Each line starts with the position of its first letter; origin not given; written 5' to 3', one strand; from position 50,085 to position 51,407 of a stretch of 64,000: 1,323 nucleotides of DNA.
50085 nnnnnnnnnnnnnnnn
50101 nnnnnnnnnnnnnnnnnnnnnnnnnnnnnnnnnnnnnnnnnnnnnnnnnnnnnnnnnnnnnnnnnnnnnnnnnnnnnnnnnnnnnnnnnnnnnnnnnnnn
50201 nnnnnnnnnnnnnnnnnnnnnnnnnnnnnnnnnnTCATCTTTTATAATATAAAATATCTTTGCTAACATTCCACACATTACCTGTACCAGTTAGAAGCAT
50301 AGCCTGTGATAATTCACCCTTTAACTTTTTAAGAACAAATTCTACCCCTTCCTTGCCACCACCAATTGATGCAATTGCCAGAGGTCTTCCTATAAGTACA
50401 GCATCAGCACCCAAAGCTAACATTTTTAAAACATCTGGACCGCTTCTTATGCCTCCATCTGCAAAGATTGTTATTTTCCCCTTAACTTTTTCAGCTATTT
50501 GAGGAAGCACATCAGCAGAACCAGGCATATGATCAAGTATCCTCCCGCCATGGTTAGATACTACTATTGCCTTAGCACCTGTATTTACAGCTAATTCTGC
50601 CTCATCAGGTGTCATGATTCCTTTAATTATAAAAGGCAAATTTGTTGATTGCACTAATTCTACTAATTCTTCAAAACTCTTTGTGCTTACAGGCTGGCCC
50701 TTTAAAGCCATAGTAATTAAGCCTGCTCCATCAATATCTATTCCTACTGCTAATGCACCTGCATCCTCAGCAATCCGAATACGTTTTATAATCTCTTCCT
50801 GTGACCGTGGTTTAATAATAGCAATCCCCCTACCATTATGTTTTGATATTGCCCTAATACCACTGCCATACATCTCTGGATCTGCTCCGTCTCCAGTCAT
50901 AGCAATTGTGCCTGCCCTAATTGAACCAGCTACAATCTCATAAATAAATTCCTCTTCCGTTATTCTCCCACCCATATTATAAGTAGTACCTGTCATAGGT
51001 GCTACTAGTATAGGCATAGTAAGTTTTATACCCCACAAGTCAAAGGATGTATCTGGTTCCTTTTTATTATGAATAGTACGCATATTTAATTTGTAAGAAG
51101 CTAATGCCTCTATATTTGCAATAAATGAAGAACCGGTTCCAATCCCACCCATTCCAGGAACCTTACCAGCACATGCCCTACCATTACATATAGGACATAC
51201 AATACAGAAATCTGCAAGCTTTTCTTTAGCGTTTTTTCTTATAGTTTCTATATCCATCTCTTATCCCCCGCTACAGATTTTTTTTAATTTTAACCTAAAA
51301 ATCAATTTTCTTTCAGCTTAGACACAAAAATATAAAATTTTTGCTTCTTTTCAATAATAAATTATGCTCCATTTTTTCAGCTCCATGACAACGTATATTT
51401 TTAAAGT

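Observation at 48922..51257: Compact three-gene cassette with mycofactocin-like enzyme logic but a different peptide: candidate undescribed RiPP or peptide-derived cofactor system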

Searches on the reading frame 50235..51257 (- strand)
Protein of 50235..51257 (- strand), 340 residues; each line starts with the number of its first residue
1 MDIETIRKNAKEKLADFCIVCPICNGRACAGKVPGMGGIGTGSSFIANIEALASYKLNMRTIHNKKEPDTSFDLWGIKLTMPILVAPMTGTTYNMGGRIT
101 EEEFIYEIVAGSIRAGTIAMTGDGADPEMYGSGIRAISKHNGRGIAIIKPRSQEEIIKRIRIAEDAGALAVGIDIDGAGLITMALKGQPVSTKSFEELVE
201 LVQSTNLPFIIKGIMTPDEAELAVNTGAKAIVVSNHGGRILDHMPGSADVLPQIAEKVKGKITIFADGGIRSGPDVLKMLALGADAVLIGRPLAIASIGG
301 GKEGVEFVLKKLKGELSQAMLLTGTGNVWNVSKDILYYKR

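Call 3: search_protein_families(library=ncbifam, proteins=[window:50235-51257:-], max_evalue=0.01)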
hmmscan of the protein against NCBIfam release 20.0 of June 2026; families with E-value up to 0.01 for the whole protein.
window:50235-51257:- (340 aa): 31 families (the best 25 are shown)
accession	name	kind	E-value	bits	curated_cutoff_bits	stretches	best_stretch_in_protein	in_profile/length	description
NF008398.0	PRK11197.1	subfamily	1.2e-44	152.7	376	1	205-337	244-376/381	L-lactate dehydrogenase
NF033901.1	L_lactate_LldD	exception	1.1e-40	139.9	550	1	200-336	239-375/377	FMN-dependent L-lactate dehydrogenase LldD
TIGR03966.1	actino_HemFlav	equivalog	5.9e-37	127.3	470.85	1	194-334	235-375/385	pre-mycofactocin synthase MftD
TIGR02708.1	L_lactate_ox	equivalog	5.3e-35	121.1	645.5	1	188-332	213-354/367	L-lactate oxidase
TIGR02151.1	IPP_isom_2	equivalog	7.3e-15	54.7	281.3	1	251-333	250-331/338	type 2 isopentenyl-diphosphate Delta-isomerase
TIGR01304.1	IMP_DH_rel_2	equivalog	9.9e-09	34.9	342.1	1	196-302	175-295/365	GuaB3 family IMP dehydrogenase-related protein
NF041303.1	Indglycph_syn_Halo_TrpC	equivalog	1.4e-07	31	380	1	196-291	142-234/250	indole-3-glycerol phosphate synthase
NF001369.0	PRK00278.1-1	equivalog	1.5e-07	30.8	329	1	191-294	146-245/271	indole-3-glycerol phosphate synthase TrpC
NF001377.0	PRK00278.2-4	equivalog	1.7e-06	27.4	260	1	191-294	144-243/259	indole-3-glycerol phosphate synthase TrpC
NF005311.0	PRK06843.1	equivalog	3.5e-06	26.2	779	1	205-298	193-293/404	inosine 5-monophosphate dehydrogenase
TIGR01302.1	IMP_dehydrog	equivalog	4e-06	26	481.5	1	259-298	325-364/450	IMP dehydrogenase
NF002231.0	PRK01130.1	subfamily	2.2e-05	23.6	189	0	166-234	141-210/230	putative N-acetylmannosamine-6-phosphate 2-epimerase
NF001376.0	PRK00278.2-3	equivalog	3.9e-05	23.2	284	1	215-296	161-241/255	indole-3-glycerol phosphate synthase TrpC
NF003652.0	PRK05286.2-5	equivalog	0.00025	20.4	267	1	191-287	226-319/353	quinone-dependent dihydroorotate dehydrogenase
NF003646.0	PRK05286.1-4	equivalog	0.00063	18.6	457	0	246-289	274-317/341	quinone-dependent dihydroorotate dehydrogenase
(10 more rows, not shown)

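Call 4: search_protein_families(library=pfam, proteins=[window:50235-51257:-], max_evalue=0.01)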
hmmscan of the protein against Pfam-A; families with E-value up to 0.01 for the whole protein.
window:50235-51257:- (340 aa): 10 families
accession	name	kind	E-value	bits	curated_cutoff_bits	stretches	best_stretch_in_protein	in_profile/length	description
PF01070.24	FMN_dh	-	2.6e-64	217.9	24.9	2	192-336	204-348/350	FMN-dependent dehydrogenase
PF01645.23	Glu_synthase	-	3.2e-07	30.3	20.4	1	226-296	241-310/369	Conserved region in glutamate synthase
PF00478.31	IMPDH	-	9.6e-07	28.5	25.6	1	256-297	202-243/345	IMP dehydrogenase / GMP reductase domain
PF03060.21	NMO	-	3.7e-06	27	28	1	209-293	138-225/331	Nitronate monooxygenase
PF01180.27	DHO_dh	-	6.5e-06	26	27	1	248-292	227-271/291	Dihydroorotate dehydrogenase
PF00977.27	His_biosynth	-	0.00018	21.5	23.6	1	248-290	62-102/228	Histidine biosynthesis protein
PF00218.27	IGPS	-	0.00018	21.2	27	1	190-293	142-241/254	Indole-3-glycerol phosphate synthase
PF05690.20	ThiG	-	0.001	18.9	23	0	252-296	168-210/247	Thiazole biosynthesis protein ThiG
PF02225.27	PA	-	0.006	17.1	23.9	0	206-238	36-63/95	PA domain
PF04131.20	NanE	-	0.0066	16.1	27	0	168-234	108-173/192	Putative N-acetylmannosamine-6-phosphate epimerase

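Call 17: find_homologous_proteins(query=window:50235-51257:-, max_evalue=1e-20)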
Query window:50235-51257:- (340 aa): 6734 proteins with E <= 1e-20 among 8000 candidates; the best 120 are listed.
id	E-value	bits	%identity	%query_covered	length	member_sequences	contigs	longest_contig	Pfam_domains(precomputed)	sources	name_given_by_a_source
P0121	1.9e-218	742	100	100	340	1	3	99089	PF01070.25,PF00478.32,PF03060.22,PF01180.28,PF01645.24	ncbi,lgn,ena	-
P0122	2.1e-199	680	93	99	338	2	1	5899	PF01070.25,PF00478.32,PF01180.28,PF01645.24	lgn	-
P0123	1.2e-157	542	71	99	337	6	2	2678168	PF01070.25,PF01180.28,PF01645.24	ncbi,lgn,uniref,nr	ncbi:FMN-dependent dehydrogenase, includes L-lactate dehydrogenase and type II isopentenyl diphospha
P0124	1.6e-157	542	72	99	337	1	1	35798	PF01070.25,PF00478.32,PF01180.28,PF01645.24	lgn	-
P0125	2.3e-154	532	70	99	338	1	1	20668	PF01070.25,PF01180.28,PF01645.24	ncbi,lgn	-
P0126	2.3e-154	532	71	99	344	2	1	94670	PF01070.25,PF00478.32,PF03060.22,PF01180.28,PF01645.24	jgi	jgi:isopentenyl diphosphate isomerase/L-lactate dehydrogenase-like FMN-dependent dehydrogenase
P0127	6.3e-153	527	70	99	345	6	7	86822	PF01070.25,PF01645.24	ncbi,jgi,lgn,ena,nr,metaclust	ncbi:MAG: alpha-hydroxy-acid oxidizing enzyme [Nitrospirae bacterium GWC2_57_13]|jgi:4-hydroxymandel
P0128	1.0e-152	526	70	99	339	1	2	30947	PF01070.25,PF00478.32,PF01645.24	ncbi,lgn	-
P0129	4.3e-152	524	69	99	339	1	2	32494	PF01070.25,PF01645.24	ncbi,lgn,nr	ncbi:MAG: alpha-hydroxy-acid oxidizing protein [Deltaproteobacteria bacterium]|nr:alpha-hydroxy-acid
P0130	1.3e-151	523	70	99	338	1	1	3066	PF01070.25,PF00478.32,PF01645.24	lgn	-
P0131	1.5e-151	522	69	99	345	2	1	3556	PF01070.25,PF01645.24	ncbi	-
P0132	1.9e-151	522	70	99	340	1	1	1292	PF01070.25,PF00478.32,PF01645.24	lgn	-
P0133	2.3e-151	522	69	99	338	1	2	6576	PF01070.25,PF01645.24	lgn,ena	-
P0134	3.9e-151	521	70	99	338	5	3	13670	PF01070.25,PF00478.32,PF01645.24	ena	-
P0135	5.1e-151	521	69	99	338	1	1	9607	PF01070.25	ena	-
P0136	5.3e-151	521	70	99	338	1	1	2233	PF01070.25,PF00478.32,PF01645.24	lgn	-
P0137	6.5e-151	520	69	99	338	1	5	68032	PF01070.25,PF00478.32,PF01645.24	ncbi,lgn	ncbi:MAG: alpha-hydroxy-acid oxidizing protein [Thermodesulfovibrionales bacterium]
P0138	1.1e-150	520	69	100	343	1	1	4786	PF01070.25,PF00478.32,PF00977.28,PF01645.24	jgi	jgi:4-hydroxymandelate oxidase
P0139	1.5e-150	519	69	99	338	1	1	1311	PF01070.25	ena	-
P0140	2.9e-150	518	70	99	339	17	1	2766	PF01070.25,PF01645.24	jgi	jgi:isopentenyl diphosphate isomerase/L-lactate dehydrogenase-like FMN-dependent dehydrogenase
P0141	3.4e-150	518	68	99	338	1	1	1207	PF01070.25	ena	-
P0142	4.2e-150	518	68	99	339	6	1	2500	PF01070.25,PF01645.24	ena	-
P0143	4.6e-150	518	69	99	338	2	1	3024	PF01070.25,PF01645.24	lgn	-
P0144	6.2e-150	517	68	99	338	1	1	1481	PF01070.25,PF01645.24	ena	-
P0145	1.3e-149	516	67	99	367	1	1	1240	PF01070.25,PF01645.24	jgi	jgi:isopentenyl diphosphate isomerase/L-lactate dehydrogenase-like FMN-dependent dehydrogenase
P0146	2.3e-149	515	68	99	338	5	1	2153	PF01070.25,PF00478.32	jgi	jgi:4-hydroxymandelate oxidase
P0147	2.5e-149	515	69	99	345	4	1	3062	PF01070.25,PF01645.24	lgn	-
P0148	5.3e-149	514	68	99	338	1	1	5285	PF01070.25,PF01645.24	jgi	-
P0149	5.4e-149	514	69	99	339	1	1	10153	PF01070.25,PF00977.28,PF01645.24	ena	-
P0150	2.5e-148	512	68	99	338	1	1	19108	PF01070.25,PF01645.24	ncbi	-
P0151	2.8e-148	512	66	100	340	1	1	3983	PF01070.25,PF01645.24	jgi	jgi:4-hydroxymandelate oxidase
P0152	3.4e-148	511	67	99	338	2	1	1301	PF01070.25,PF00478.32,PF01645.24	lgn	-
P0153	3.7e-148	511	67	99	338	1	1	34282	PF01070.25,PF00478.32,PF01645.24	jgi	-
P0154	3.8e-148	511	68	99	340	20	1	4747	PF01070.25,PF00478.32,PF01645.24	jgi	jgi:4-hydroxymandelate oxidase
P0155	5.5e-148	511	67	99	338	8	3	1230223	PF01070.25,PF00478.32,PF01645.24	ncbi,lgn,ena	-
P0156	7.5e-148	510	67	99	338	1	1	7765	PF01070.25,PF00478.32,PF01645.24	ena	-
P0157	9.6e-148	510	68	99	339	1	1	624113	PF01070.25,PF01180.28,PF01645.24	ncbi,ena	-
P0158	1.3e-147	510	68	99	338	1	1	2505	PF01070.25,PF00478.32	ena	-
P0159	1.9e-147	509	67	99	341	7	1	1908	PF01070.25,PF01645.24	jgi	jgi:isopentenyl diphosphate isomerase/L-lactate dehydrogenase-like FMN-dependent dehydrogenase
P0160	2.5e-147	509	66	99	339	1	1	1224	PF01070.25,PF01645.24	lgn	-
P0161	2.5e-147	509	67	100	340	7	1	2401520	PF01070.25,PF01180.28,PF01645.24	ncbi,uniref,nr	ncbi:alpha-hydroxy-acid oxidizing protein [Carboxydothermus hydrogenoformans]|uniref:L-lactate oxida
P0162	3.2e-147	508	68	99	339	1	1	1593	PF01070.25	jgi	jgi:4-hydroxymandelate oxidase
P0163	7.3e-147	507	66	99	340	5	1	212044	PF01070.25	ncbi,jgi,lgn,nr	ncbi:MAG: alpha-hydroxy-acid oxidizing protein [Syntrophobacterales bacterium]|jgi:isopentenyl dipho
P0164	8.2e-147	507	67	99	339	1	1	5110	PF01070.25,PF01645.24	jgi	jgi:4-hydroxymandelate oxidase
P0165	1.1e-146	507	68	99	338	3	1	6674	PF01070.25,PF00478.32,PF01180.28,PF01645.24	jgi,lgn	jgi:isopentenyl diphosphate isomerase/L-lactate dehydrogenase-like FMN-dependent dehydrogenase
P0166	1.3e-146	506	67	99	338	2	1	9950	PF01070.25,PF01645.24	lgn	-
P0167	1.3e-146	506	69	99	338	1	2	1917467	PF01070.25,PF00478.32,PF01645.24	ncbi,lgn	ncbi:alpha-hydroxy-acid oxidizing protein [Thermodesulfovibrio sp. TK110]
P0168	1.4e-146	506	68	99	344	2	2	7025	PF01070.25,PF01645.24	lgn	-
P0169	2.4e-146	505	67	99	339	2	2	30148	PF01070.25,PF00478.32,PF01180.28,PF01645.24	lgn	-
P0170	2.7e-146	505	67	99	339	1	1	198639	PF01070.25,PF01645.24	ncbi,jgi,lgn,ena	ncbi:MAG: alpha-hydroxy-acid oxidizing protein [Desulfobaccales bacterium]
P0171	3.0e-146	505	68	99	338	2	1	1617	PF01070.25,PF01645.24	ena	-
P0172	3.2e-146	505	68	99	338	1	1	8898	PF01070.25,PF00478.32,PF01645.24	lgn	-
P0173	4.0e-146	505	67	99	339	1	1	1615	PF01070.25,PF00478.32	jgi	jgi:4-hydroxymandelate oxidase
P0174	4.8e-146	504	66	100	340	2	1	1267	PF01070.25,PF01645.24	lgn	-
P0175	5.5e-146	504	68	99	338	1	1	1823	PF01070.25,PF00478.32,PF01645.24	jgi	jgi:isopentenyl diphosphate isomerase/L-lactate dehydrogenase-like FMN-dependent dehydrogenase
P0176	8.3e-146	504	67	100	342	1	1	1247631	PF01070.25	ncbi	ncbi:MAG: alpha-hydroxy-acid oxidizing protein [Smithellaceae bacterium]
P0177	1.1e-145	503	66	99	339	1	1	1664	PF01070.25,PF00478.32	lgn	-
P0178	1.3e-145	503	69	99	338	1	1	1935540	PF01070.25,PF00478.32,PF01645.24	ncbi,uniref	ncbi:alpha-hydroxy-acid oxidizing protein [Thermodesulfovibrio sp. 3907-1M]|uniref:Alpha-hydroxy-aci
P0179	1.5e-145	503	66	100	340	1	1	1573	PF01070.25,PF01645.24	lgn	-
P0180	1.6e-145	503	65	99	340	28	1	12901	PF01070.25,PF01645.24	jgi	jgi:4-hydroxymandelate oxidase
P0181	1.8e-145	503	67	99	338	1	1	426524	PF01070.25,PF00478.32,PF01645.24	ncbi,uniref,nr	ncbi:FMN-dependent dehydrogenase [Thermodesulfovibrio aggregans]|uniref:FMN-dependent dehydrogenase 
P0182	1.8e-145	502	66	99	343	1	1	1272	PF01070.25,PF00478.32,PF01645.24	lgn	-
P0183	2.2e-145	502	67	99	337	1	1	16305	PF01070.25,PF00478.32,PF01645.24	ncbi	-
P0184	2.8e-145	502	66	99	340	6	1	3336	PF01070.25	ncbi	-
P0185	2.9e-145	502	67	99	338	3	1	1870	PF01070.25,PF01180.28,PF01645.24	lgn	-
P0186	3.2e-145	502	66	99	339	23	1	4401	PF01070.25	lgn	-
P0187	4.8e-145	501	67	99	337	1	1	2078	PF01070.25,PF01645.24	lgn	-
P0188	4.9e-145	501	67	99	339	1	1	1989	PF01070.25,PF01645.24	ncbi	-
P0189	5.6e-145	501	67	99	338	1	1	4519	PF01070.25,PF00478.32,PF01645.24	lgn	-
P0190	9.9e-145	500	67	99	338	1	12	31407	PF01070.25,PF00478.32,PF01645.24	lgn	-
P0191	1.0e-144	500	66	99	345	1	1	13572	PF01070.25,PF00478.32,PF01645.24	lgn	-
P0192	1.2e-144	500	66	100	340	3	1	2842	PF01070.25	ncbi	-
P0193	2.1e-144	499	68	99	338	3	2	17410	PF01070.25,PF01645.24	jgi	jgi:isopentenyl diphosphate isomerase/L-lactate dehydrogenase-like FMN-dependent dehydrogenase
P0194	2.2e-144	499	67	99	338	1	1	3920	PF01070.25,PF00478.32,PF01645.24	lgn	-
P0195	2.3e-144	499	69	99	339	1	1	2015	PF01070.25,PF00478.32,PF01180.28,PF01645.24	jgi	jgi:isopentenyl diphosphate isomerase/L-lactate dehydrogenase-like FMN-dependent dehydrogenase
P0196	2.4e-144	499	66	99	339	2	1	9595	PF01070.25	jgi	jgi:4-hydroxymandelate oxidase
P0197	2.4e-144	499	67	99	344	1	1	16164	PF01070.25,PF01180.28,PF01645.24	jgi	jgi:4-hydroxymandelate oxidase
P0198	4.0e-144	498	66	99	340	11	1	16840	PF01070.25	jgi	-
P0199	4.1e-144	498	66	99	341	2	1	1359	PF01070.25,PF00478.32,PF01645.24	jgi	-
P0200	5.2e-144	498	64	99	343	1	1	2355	PF01070.25,PF00478.32,PF03060.22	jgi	jgi:isopentenyl diphosphate isomerase/L-lactate dehydrogenase-like FMN-dependent dehydrogenase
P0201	5.6e-144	498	67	99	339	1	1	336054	PF01070.25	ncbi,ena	-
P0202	5.7e-144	498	66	99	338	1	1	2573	PF01070.25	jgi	-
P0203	5.9e-144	498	67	99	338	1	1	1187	PF01070.25,PF01180.28,PF01645.24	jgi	jgi:isopentenyl diphosphate isomerase/L-lactate dehydrogenase-like FMN-dependent dehydrogenase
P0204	7.3e-144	497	67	99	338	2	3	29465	PF01070.25,PF00478.32,PF01645.24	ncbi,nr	ncbi:MAG: alpha-hydroxy-acid oxidizing protein [Thermodesulfovibrio sp.]|nr:alpha-hydroxy-acid oxidi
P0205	8.3e-144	497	66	99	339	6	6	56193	PF01070.25,PF01645.24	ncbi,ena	ncbi:MAG: alpha-hydroxy-acid oxidizing protein [Dissulfurispiraceae bacterium]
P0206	9.2e-144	497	67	99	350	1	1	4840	PF01070.25,PF01180.28,PF01645.24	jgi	jgi:4-hydroxymandelate oxidase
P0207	9.2e-144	497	68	99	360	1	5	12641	PF01070.25,PF01645.24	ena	-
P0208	9.8e-144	497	68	99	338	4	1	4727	PF01070.25,PF00478.32,PF01180.28,PF01645.24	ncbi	ncbi:MAG: alpha-hydroxy-acid oxidizing protein [Thermodesulfovibrio sp.]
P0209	2.0e-143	496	67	99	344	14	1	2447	PF01070.25,PF01645.24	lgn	-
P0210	2.1e-143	496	67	99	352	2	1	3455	PF01070.25,PF01645.24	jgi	jgi:4-hydroxymandelate oxidase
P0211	2.2e-143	496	69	99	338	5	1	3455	PF01070.25,PF00478.32,PF01645.24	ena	-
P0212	2.3e-143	496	67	99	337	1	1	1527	PF01070.25,PF01645.24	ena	-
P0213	2.3e-143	496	67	99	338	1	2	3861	PF01070.25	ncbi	-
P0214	3.9e-143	495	66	99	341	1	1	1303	PF01070.25,PF01645.24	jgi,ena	-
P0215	4.1e-143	495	65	100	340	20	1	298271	PF01070.25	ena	-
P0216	4.3e-143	495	67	99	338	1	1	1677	PF01070.25,PF00478.32,PF03060.22,PF01645.24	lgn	-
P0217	5.7e-143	494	66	99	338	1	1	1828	PF01070.25,PF00478.32,PF01645.24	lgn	-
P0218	5.8e-143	494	67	99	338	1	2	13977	PF01070.25,PF00478.32,PF01180.28,PF01645.24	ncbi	-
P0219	5.8e-143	494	68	99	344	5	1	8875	PF01070.25,PF00478.32,PF01180.28,PF01645.24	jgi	-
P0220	5.9e-143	494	67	99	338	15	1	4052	PF01070.25,PF00478.32,PF01645.24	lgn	-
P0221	6.2e-143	494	68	99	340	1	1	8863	PF01070.25,PF00478.32,PF03060.22,PF01645.24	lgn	-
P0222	6.2e-143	494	66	99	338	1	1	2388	PF01070.25,PF01645.24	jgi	jgi:isopentenyl diphosphate isomerase/L-lactate dehydrogenase-like FMN-dependent dehydrogenase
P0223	6.5e-143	494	67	99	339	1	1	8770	PF01070.25,PF00478.32,PF03060.22,PF01645.24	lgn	-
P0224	7.5e-143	494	68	99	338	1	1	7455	PF01070.25,PF00478.32,PF01180.28,PF01645.24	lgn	-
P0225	7.9e-143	494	68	99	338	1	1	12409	PF01070.25,PF00478.32,PF03060.22,PF01645.24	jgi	-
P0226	8.7e-143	494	66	99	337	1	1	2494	PF01070.25,PF00478.32,PF01645.24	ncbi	-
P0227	8.9e-143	494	66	99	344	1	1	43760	PF01070.25,PF01645.24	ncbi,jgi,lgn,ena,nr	ncbi:MAG TPA: alpha-hydroxy-acid oxidizing protein [Nitrospirota bacterium]|nr:alpha-hydroxy-acid ox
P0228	9.7e-143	494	66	99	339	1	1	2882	PF01070.25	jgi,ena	-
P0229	1.2e-142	493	66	99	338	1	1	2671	PF01070.25,PF00478.32,PF01180.28,PF01645.24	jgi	jgi:4-hydroxymandelate oxidase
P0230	1.3e-142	493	67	99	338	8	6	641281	PF01070.25,PF00478.32,PF03060.22,PF01645.24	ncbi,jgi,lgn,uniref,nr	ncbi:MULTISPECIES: alpha-hydroxy-acid oxidizing protein [Thermodesulfovibrio]|uniref:alpha-hydroxy-a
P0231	1.3e-142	493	67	99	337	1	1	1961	PF01070.25,PF00478.32,PF03060.22,PF01645.24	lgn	-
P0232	1.4e-142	493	66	99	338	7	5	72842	PF01070.25,PF00478.32,PF03060.22,PF01645.24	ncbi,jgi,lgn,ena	-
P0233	1.7e-142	493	67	99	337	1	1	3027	PF01070.25,PF00478.32,PF03060.22,PF01645.24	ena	-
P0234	1.8e-142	493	66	99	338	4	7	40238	PF01070.25,PF00478.32,PF03060.22,PF01645.24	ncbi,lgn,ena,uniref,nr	ncbi:alpha-hydroxy-acid oxidizing protein [Thermodesulfovibrio thiophilus]|uniref:alpha-hydroxy-acid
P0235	1.9e-142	493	67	99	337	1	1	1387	PF01070.25,PF00478.32,PF03060.22,PF01645.24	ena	-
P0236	1.9e-142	493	67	99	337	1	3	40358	PF01070.25,PF00478.32,PF03060.22,PF01645.24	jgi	jgi:4-hydroxymandelate oxidase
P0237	2.3e-142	492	66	99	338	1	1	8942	PF01070.25,PF00478.32,PF01180.28,PF01645.24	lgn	-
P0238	2.4e-142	492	66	99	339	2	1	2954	PF01070.25,PF00478.32,PF01645.24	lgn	-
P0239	2.7e-142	492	67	99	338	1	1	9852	PF01070.25,PF00478.32,PF01180.28,PF01645.24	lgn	-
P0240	3.0e-142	492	64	99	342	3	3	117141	PF01070.25,PF01645.24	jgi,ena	-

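Call 29: find_encoding_contigs(protein=P0161, flank=5000, max_places=2)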
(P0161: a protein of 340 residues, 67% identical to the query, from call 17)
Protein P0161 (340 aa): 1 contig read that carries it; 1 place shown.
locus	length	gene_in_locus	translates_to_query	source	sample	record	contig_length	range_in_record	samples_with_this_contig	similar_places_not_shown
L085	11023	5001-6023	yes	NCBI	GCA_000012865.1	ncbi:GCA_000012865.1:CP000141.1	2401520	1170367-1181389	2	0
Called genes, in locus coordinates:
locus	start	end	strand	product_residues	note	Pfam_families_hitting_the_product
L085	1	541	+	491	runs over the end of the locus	PF11794:HpaB_N, PF03241:HpaB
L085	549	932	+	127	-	-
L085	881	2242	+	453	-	PF09861:Lar_N (weak), PF04015:DUF362 (weak)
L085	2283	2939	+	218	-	-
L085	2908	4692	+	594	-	PF00989:PAS, PF08448:PAS_4 (weak), PF13188:PAS_8 (weak), PF13426:PAS_9, PF00158:Sigma54_activat, PF14532:Sigma54_activ_2, PF25601:AAA_lid_14, PF18024:HTH_50, +2 more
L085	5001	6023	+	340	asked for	PF01180:DHO_dh (faint), PF01070:FMN_dh, PF01645:Glu_synthase (weak)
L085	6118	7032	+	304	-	PF00701:DHDPS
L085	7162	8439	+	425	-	PF02040:ArsB, PF03600:CitMHS, PF16980:CitMHS_2, PF06450:NhaB (weak)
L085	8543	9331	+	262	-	PF01557:FAA_hydrolase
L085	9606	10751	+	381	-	PF02771:Acyl-CoA_dh_N, PF02770:Acyl-CoA_dh_M, PF00441:Acyl-CoA_dh_1, PF22924:ACOX_C_alpha1 (faint), PF08028:Acyl-CoA_dh_2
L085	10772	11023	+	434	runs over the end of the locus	PF02550:AcetylCoA_hydro, PF13336:AcetylCoA_hyd_C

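Call 30: find_encoding_contigs(protein=P0123, flank=5000, max_places=2)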
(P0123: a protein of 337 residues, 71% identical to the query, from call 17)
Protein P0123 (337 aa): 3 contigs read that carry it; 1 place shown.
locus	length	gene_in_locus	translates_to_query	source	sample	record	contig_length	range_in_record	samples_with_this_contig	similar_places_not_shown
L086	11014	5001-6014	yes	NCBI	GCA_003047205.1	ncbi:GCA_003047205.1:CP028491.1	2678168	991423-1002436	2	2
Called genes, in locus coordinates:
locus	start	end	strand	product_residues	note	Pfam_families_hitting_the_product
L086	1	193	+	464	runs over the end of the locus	PF01565:FAD_binding_4, PF02913:FAD-oxidase_C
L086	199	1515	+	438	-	PF13183:Fer4_8, PF12838:Fer4_7, PF13534:Fer4_17 (weak), PF02754:CCG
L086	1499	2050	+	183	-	PF02589:LUD_dom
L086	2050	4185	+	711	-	PF02589:LUD_dom, PF13187:Fer4_9 (faint), PF12838:Fer4_7 (weak), PF13183:Fer4_8, PF13237:Fer4_10 (weak), PF13484:Fer4_16 (weak), PF13534:Fer4_17, PF02754:CCG, +1 more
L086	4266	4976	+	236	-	PF00392:GntR, PF08279:HTH_11 (faint), PF01978:TrmB (weak), PF07729:FCD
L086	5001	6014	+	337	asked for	PF01070:FMN_dh, PF01180:DHO_dh (faint), PF01070:FMN_dh, PF01645:Glu_synthase (weak)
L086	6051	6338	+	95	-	-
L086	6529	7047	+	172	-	PF09580:Spore_YhcN_YlaJ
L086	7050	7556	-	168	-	-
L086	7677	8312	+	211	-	PF00891:Methyltransf_2, PF01135:PCMT, PF02353:CMAS, PF13489:Methyltransf_23, PF01209:Ubie_methyltran, PF13847:Methyltransf_31, PF08241:Methyltransf_11, PF08242:Methyltransf_12, +5 more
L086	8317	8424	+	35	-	-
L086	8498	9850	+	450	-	PF04055:Radical_SAM, PF13353:Fer4_12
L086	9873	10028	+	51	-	-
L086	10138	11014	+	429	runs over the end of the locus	PF00085:Thioredoxin, PF13098:Thioredoxin_2, PF00890:FAD_binding_2 (faint), PF01134:GIDA (faint), PF07992:Pyr_redox_2, PF12831:FAD_oxidored (weak), PF13738:Pyr_redox_3, PF00070:Pyr_redox, +3 more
